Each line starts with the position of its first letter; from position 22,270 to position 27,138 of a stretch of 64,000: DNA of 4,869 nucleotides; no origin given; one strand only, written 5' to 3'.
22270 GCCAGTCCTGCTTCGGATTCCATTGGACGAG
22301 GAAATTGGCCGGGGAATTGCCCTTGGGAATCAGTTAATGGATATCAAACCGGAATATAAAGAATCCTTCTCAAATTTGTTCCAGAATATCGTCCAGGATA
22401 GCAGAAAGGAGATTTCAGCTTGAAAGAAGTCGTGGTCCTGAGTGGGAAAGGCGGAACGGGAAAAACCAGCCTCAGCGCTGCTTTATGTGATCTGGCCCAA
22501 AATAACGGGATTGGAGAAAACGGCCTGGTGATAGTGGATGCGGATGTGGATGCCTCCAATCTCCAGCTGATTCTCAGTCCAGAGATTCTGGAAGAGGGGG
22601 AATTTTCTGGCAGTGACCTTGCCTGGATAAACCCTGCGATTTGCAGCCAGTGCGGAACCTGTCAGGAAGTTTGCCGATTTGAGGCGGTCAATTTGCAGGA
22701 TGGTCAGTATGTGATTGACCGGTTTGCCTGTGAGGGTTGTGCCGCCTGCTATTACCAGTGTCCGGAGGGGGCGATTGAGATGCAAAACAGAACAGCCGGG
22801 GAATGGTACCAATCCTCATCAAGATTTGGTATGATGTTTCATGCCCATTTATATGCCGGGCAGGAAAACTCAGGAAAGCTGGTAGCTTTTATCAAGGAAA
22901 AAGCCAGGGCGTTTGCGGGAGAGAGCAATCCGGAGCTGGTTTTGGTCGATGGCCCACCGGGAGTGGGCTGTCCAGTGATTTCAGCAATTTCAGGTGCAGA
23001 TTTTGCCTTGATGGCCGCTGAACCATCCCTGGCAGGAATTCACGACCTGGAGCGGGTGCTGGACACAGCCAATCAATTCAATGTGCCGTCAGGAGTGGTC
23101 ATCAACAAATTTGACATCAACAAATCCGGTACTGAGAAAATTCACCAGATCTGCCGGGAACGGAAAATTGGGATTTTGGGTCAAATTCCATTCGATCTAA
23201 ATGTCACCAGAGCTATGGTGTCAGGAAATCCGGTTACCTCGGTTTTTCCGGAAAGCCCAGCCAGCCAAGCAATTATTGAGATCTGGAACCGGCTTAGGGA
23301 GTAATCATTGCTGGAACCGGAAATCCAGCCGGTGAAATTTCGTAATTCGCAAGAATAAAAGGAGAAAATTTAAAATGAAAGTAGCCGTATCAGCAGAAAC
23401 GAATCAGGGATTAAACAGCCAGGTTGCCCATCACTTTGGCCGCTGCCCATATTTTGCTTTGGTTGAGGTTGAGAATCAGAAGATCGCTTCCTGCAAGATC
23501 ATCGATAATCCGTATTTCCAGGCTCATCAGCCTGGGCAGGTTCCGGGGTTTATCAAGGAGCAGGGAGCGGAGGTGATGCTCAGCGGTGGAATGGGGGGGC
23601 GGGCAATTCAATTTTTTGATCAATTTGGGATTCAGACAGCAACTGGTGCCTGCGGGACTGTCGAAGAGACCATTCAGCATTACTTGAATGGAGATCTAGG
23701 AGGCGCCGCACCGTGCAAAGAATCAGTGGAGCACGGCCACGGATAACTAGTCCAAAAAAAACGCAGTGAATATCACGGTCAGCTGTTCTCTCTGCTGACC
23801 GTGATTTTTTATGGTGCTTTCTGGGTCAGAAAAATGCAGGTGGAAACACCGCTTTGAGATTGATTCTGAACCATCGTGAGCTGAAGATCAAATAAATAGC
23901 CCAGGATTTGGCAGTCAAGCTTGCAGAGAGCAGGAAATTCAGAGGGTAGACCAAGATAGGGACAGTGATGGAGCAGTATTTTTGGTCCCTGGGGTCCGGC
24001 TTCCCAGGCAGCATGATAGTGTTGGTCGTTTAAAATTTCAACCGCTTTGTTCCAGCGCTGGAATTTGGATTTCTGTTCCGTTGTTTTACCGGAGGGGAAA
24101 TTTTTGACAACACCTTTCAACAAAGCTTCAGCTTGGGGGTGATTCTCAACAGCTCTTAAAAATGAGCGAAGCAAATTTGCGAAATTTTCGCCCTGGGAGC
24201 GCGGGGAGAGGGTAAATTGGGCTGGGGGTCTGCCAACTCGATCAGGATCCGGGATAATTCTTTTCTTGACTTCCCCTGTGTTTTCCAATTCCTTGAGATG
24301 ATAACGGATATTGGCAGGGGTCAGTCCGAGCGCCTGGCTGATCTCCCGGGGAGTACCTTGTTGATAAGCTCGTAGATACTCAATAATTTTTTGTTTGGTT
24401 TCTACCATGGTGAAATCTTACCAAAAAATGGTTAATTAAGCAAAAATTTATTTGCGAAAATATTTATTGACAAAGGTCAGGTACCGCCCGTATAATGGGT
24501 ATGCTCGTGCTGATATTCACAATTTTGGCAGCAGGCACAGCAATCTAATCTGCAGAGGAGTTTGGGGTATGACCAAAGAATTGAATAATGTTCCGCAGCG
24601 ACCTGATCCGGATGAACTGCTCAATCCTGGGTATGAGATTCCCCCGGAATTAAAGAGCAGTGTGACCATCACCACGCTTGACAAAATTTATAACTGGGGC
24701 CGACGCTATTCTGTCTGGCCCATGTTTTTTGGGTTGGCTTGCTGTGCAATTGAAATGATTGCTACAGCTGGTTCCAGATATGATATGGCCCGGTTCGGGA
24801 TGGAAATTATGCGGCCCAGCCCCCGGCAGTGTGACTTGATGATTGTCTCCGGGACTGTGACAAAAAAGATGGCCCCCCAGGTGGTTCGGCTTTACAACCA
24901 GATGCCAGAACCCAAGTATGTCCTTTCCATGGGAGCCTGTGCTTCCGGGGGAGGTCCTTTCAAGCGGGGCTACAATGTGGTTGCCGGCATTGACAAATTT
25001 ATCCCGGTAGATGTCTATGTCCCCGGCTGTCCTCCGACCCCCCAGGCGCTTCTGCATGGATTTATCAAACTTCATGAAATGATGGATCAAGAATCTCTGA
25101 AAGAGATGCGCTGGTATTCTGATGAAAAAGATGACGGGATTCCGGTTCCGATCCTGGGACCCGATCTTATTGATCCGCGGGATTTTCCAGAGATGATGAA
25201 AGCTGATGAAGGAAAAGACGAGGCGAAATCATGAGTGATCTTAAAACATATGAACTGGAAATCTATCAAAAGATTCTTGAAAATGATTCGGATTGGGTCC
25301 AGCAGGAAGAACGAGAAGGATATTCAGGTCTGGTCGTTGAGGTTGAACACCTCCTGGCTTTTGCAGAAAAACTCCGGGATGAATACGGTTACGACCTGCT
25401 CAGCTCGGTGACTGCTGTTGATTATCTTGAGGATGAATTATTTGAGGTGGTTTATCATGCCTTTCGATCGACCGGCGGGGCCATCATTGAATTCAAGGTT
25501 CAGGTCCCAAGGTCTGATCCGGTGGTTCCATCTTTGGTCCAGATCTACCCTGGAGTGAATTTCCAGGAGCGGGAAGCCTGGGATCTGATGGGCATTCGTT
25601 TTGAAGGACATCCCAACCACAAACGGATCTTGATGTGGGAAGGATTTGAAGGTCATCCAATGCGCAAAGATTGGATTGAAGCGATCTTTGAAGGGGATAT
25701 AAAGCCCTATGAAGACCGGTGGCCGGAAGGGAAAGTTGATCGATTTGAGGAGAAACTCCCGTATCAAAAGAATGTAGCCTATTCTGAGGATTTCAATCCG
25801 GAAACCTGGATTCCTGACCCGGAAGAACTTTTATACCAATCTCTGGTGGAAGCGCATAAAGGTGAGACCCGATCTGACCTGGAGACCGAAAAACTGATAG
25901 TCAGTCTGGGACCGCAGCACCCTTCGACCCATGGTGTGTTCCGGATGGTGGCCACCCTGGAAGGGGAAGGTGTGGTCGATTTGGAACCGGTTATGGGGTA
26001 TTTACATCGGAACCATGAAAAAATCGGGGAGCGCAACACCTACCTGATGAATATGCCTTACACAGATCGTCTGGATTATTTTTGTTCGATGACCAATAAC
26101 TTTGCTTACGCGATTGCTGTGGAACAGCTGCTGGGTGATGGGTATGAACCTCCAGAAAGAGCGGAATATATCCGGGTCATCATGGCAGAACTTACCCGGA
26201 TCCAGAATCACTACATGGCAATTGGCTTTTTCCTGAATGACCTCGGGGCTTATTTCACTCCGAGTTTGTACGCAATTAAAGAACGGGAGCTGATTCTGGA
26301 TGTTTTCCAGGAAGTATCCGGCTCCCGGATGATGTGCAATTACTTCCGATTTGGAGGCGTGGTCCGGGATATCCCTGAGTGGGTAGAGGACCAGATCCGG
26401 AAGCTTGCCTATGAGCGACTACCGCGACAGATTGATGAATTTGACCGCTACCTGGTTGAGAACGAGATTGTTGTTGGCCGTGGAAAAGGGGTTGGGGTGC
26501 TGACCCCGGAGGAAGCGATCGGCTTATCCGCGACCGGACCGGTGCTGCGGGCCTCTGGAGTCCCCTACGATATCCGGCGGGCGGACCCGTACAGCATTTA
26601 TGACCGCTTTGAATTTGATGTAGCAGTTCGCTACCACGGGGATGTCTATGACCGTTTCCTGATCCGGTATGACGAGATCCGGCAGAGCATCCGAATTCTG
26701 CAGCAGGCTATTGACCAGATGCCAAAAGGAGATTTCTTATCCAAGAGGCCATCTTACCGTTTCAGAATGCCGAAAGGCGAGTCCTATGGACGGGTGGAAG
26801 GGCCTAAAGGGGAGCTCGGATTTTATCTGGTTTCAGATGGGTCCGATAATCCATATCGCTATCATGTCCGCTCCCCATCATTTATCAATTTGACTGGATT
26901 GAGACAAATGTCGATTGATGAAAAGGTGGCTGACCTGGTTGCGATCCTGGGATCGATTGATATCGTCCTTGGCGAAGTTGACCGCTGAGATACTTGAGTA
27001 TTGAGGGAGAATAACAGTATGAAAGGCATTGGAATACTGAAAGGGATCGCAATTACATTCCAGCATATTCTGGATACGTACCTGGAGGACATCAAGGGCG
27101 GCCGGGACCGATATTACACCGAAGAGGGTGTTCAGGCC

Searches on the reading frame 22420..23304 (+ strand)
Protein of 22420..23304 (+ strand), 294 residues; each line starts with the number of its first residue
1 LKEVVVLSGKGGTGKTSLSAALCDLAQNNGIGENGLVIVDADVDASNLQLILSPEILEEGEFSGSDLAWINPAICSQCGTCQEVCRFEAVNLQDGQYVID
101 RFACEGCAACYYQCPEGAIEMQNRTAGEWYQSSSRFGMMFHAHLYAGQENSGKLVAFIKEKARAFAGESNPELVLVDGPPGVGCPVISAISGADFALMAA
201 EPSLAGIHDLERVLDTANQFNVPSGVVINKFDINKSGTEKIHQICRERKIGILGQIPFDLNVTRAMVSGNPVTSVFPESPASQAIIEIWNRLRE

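Call 43: search_protein_families(library=pfam, proteins=[window:22420-23304:+], max_evalue=0.0001)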
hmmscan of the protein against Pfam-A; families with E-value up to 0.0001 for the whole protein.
window:22420-23304:+ (294 aa): 10 families
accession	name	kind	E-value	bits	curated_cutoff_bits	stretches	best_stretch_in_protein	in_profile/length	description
PF01656.29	CbiA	-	2.1e-15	57.2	25.4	1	4-272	1-125/125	CobQ/CobB/MinD/ParA nucleotide binding domain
PF10609.15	ParA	-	9.2e-12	45.3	27.1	1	173-292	114-245/246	NUBPL iron-transfer P-loop NTPase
PF00037.32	Fer4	-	1.7e-08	34.4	21.1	0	97-120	1-24/24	4Fe-4S binding domain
PF13187.11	Fer4_9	-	5.2e-07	30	27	1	75-119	2-52/52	4Fe-4S dicluster domain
PF13237.11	Fer4_10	-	5.4e-07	29.9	25.5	1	69-115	3-53/53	4Fe-4S dicluster domain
PF14697.11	Fer4_21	-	1.4e-06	28.8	35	1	68-121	1-59/59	4Fe-4S dicluster domain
PF12838.12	Fer4_7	-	2.4e-06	28.3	27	0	75-118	2-52/52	4Fe-4S dicluster domain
PF12797.12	Fer4_2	-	1e-05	25.6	24.5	0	69-85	4-20/22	4Fe-4S binding domain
PF13484.11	Fer4_16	-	4.7e-05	24.5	30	0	104-122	2-20/66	4Fe-4S double cluster binding domain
PF12837.12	Fer4_6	-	5.8e-05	23.3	25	0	99-119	4-24/24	4Fe-4S binding domain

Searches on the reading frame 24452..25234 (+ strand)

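Call 43: search_protein_families(library=pfam, proteins=[window:24452-25234:+], max_evalue=0.0001)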
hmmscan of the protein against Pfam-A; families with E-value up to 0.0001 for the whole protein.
window:24452-25234:+ (260 aa): 1 family
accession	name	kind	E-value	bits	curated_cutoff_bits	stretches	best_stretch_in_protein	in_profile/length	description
PF01058.29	Oxidored_q6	-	1.2e-28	99.8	27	1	97-206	1-127/128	NADH ubiquinone oxidoreductase, 20 Kd subunit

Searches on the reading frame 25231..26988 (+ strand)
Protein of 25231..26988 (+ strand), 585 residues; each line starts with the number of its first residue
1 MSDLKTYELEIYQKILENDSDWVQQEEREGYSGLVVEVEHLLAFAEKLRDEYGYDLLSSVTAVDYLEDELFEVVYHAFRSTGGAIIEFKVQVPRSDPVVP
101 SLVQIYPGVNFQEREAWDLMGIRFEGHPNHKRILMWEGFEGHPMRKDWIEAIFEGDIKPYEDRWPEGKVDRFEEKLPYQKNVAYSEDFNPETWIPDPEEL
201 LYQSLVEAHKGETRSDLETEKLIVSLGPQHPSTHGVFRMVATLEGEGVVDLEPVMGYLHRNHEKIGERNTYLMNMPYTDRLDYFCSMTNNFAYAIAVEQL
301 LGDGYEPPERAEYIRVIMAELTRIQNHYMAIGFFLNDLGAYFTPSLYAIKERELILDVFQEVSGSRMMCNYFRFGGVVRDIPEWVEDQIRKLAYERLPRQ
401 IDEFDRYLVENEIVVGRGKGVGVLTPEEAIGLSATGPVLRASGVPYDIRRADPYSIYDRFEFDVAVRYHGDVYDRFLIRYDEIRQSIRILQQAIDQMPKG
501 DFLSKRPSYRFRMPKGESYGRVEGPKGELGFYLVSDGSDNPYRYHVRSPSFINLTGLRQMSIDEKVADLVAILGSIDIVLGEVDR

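Call 43: search_protein_families(library=pfam, proteins=[window:25231-26988:+], max_evalue=0.0001)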
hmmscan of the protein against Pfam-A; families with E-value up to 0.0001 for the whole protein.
window:25231-26988:+ (585 aa): 2 families
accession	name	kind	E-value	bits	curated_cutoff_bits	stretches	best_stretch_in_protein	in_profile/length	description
PF00346.24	Complex1_49kDa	-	6.2e-91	304.6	24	2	337-508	1-170/271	Respiratory-chain NADH dehydrogenase, 49 Kd subunit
PF00329.25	Complex1_30kDa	-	2.9e-37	128.4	22.5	1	35-148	2-118/124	Respiratory-chain NADH dehydrogenase, 30 Kd subunit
